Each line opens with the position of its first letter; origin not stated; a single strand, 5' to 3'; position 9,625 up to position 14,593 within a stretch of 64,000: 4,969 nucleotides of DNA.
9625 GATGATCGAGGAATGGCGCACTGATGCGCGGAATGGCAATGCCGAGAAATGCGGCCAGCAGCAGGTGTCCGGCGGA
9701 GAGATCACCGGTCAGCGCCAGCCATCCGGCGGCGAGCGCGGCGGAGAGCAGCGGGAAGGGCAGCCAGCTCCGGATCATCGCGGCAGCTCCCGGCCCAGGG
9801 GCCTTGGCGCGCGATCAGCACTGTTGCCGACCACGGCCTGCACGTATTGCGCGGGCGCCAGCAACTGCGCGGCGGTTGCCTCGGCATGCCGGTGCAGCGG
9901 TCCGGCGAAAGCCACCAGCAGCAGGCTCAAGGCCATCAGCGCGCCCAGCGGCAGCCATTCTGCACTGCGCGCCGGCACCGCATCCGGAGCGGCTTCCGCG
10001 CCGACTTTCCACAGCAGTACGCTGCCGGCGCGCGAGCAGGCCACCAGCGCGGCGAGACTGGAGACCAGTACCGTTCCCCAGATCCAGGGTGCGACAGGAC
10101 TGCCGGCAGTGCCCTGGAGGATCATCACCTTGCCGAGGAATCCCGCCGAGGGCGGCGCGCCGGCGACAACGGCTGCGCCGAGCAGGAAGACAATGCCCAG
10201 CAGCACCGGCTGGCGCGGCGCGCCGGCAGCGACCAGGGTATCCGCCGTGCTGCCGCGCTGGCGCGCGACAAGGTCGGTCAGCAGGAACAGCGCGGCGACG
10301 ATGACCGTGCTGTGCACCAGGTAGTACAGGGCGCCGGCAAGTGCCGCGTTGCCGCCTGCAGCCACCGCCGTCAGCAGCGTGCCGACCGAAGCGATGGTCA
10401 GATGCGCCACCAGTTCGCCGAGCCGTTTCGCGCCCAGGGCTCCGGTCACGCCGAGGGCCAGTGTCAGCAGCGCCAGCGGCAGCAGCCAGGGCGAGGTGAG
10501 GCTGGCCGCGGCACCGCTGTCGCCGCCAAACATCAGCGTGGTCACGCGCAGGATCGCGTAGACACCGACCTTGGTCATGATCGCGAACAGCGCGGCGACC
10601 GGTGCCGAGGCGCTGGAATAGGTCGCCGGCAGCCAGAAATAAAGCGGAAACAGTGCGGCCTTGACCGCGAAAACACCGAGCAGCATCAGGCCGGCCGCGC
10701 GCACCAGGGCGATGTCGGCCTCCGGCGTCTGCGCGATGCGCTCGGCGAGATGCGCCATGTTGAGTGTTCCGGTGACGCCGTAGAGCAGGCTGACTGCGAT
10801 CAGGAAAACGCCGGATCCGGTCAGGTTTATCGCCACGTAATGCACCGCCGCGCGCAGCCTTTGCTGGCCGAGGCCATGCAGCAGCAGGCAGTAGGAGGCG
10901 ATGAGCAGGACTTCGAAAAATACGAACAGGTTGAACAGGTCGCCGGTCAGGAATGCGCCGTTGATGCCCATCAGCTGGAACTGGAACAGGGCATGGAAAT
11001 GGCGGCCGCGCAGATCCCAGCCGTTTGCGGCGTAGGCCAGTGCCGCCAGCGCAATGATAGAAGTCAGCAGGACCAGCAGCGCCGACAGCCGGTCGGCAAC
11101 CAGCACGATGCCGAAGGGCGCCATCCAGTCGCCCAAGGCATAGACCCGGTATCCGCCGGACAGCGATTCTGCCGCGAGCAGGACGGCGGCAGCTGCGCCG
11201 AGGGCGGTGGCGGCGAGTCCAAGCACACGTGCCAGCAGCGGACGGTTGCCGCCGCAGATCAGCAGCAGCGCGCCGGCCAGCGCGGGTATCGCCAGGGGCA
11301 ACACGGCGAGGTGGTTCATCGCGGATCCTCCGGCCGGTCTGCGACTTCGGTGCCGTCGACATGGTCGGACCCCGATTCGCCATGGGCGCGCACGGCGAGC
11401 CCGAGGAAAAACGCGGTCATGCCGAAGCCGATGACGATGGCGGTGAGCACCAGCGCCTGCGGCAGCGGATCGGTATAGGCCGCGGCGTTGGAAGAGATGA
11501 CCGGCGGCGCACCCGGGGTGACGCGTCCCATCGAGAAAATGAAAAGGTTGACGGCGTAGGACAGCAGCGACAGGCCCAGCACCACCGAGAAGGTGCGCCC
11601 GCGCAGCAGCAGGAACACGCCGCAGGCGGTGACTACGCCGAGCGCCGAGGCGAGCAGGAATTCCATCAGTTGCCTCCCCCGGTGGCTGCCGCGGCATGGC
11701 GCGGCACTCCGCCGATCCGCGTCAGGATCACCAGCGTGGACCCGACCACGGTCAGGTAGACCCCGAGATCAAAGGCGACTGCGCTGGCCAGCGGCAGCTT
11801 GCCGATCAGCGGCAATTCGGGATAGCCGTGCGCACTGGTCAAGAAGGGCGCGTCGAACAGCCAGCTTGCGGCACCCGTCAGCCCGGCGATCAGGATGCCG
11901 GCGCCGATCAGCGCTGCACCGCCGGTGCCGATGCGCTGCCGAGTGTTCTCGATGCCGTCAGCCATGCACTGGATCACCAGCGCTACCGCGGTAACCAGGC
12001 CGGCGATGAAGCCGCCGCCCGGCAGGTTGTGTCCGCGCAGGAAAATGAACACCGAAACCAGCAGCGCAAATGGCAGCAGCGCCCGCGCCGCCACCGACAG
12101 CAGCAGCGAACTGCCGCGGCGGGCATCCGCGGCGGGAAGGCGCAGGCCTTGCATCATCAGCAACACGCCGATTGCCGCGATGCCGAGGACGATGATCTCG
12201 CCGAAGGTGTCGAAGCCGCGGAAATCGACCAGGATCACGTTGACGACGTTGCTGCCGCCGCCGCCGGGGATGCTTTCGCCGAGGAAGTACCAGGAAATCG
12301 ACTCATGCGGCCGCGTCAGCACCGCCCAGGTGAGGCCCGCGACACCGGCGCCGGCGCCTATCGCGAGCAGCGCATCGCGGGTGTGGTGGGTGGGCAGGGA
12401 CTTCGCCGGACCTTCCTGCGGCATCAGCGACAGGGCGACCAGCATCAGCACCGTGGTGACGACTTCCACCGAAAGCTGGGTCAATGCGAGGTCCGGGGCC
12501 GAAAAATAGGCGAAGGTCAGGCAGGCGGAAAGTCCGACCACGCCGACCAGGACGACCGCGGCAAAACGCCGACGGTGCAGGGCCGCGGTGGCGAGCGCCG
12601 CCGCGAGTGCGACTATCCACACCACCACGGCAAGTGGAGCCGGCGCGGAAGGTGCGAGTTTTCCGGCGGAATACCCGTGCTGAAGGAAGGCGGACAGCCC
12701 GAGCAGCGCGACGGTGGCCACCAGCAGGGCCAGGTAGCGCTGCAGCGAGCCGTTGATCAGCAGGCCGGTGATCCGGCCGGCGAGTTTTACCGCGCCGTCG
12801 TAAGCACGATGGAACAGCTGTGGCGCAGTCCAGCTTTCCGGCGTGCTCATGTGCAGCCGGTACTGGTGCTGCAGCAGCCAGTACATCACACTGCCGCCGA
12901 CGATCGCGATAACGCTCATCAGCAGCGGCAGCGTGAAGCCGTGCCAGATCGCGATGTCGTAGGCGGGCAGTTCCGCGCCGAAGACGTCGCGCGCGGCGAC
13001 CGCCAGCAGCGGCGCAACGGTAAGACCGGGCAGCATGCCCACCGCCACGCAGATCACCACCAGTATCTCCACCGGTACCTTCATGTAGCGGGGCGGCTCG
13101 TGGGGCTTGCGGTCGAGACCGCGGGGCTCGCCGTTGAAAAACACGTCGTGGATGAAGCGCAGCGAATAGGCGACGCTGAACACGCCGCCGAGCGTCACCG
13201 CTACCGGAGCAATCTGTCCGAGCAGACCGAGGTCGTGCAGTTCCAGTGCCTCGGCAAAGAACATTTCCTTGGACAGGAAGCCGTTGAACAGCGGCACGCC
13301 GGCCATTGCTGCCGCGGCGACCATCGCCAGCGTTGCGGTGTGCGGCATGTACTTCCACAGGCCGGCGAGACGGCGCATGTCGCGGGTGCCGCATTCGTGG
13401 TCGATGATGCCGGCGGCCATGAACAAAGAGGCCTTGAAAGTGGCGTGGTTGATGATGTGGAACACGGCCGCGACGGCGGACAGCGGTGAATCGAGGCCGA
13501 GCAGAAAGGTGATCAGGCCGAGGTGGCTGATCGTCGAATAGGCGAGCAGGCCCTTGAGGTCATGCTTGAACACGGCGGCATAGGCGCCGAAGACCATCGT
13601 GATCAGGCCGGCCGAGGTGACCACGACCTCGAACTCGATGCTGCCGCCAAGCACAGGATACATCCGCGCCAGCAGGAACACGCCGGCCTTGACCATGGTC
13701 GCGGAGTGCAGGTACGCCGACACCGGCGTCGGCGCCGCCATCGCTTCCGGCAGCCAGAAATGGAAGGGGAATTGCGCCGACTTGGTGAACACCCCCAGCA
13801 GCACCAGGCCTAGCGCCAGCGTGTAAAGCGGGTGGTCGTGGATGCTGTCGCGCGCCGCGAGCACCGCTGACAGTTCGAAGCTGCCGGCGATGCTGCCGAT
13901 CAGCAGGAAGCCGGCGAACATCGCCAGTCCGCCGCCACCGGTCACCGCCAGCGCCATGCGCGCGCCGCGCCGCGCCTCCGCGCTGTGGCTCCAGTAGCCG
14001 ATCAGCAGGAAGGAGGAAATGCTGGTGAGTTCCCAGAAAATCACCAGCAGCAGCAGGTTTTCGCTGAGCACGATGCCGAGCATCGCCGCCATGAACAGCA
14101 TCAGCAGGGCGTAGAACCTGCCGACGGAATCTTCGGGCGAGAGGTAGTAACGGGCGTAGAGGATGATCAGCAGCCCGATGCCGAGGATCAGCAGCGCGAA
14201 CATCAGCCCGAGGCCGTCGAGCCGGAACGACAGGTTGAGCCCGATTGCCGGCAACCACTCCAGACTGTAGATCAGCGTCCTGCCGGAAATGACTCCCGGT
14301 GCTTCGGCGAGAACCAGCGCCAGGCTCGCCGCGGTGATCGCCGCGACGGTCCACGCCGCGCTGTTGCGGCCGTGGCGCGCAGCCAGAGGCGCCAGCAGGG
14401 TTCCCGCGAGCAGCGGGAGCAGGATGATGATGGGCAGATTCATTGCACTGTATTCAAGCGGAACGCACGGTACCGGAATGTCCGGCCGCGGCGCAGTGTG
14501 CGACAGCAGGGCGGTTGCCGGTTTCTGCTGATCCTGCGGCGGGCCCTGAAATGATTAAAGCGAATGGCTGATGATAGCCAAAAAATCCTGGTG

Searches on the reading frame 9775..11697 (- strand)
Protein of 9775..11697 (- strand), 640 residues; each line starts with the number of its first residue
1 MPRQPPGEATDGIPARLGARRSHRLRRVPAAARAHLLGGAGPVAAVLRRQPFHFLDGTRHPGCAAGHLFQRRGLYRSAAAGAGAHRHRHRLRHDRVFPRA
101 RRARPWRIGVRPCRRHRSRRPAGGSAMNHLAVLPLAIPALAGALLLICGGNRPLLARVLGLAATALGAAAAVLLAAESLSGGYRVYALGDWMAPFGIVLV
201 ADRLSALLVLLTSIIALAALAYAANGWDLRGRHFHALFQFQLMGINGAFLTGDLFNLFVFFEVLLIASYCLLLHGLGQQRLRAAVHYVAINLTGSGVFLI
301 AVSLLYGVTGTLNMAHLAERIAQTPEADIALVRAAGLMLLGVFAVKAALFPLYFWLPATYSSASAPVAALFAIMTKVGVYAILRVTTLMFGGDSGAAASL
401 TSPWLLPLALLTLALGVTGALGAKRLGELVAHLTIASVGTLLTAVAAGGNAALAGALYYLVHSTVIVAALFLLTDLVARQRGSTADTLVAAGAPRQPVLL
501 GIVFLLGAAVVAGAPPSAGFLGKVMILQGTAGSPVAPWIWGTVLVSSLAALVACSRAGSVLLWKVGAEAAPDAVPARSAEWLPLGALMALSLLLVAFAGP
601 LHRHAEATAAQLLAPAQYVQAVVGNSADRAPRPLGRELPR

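Call 70: search_protein_families(library=pfam, proteins=[window:9775-11697:-], max_evalue=0.00001)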
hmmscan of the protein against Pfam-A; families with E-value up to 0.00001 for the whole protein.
window:9775-11697:- (640 aa): 1 family
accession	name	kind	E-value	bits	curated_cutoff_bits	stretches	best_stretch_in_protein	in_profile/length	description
PF00361.26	Proton_antipo_M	-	2.5e-39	135.7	21.5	1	252-533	2-278/294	NADH:quinone oxidoreductase/Mrp antiporter, TM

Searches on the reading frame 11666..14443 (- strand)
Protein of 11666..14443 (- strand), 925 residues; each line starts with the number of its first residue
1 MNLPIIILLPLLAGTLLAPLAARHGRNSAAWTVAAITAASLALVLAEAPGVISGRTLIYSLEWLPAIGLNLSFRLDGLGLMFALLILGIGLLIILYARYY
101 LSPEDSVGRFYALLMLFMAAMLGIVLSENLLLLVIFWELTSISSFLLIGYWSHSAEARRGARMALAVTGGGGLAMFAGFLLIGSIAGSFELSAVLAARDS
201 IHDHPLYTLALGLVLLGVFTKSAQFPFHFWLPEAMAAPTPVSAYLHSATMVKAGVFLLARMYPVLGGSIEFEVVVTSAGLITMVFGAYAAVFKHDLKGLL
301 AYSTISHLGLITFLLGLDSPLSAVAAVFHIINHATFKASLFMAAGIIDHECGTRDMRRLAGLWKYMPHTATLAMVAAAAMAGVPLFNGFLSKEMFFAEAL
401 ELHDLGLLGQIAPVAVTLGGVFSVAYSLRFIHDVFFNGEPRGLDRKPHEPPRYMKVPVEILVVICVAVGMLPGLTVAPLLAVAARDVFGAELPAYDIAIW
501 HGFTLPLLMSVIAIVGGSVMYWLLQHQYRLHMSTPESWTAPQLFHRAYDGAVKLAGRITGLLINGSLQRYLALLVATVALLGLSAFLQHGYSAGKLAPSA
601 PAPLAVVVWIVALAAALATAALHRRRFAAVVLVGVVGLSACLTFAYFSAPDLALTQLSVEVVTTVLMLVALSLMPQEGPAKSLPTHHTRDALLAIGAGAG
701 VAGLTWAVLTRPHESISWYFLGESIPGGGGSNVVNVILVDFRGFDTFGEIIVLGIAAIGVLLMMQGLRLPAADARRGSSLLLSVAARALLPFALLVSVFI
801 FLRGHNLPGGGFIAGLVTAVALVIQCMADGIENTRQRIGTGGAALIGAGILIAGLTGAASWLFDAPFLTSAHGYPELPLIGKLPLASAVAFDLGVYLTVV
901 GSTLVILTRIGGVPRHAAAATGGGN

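Call 70: search_protein_families(library=pfam, proteins=[window:11666-14443:-], max_evalue=0.00001)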
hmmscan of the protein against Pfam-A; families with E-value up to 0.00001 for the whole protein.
window:11666-14443:- (925 aa): 5 families
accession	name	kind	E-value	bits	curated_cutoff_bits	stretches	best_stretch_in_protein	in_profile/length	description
PF00361.26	Proton_antipo_M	-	1.4e-63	215.3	21.5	1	127-403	1-279/294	NADH:quinone oxidoreductase/Mrp antiporter, TM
PF04039.18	MnhB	-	5.6e-34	117.5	22.5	1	782-904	2-126/127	Domain related to MnhB subunit of Na+/H+ antiporter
PF20501.3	MbhE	-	9.5e-29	99.8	27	1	687-773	3-89/98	MBH, subunit E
PF13244.11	MbhD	-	7.3e-19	68.1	27.2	1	612-676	2-67/67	MBH, subunit D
PF00662.26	Proton_antipo_N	-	9.9e-10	38.6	24.5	1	67-111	7-51/51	NADH-Ubiquinone oxidoreductase (complex I), chain 5 N-terminus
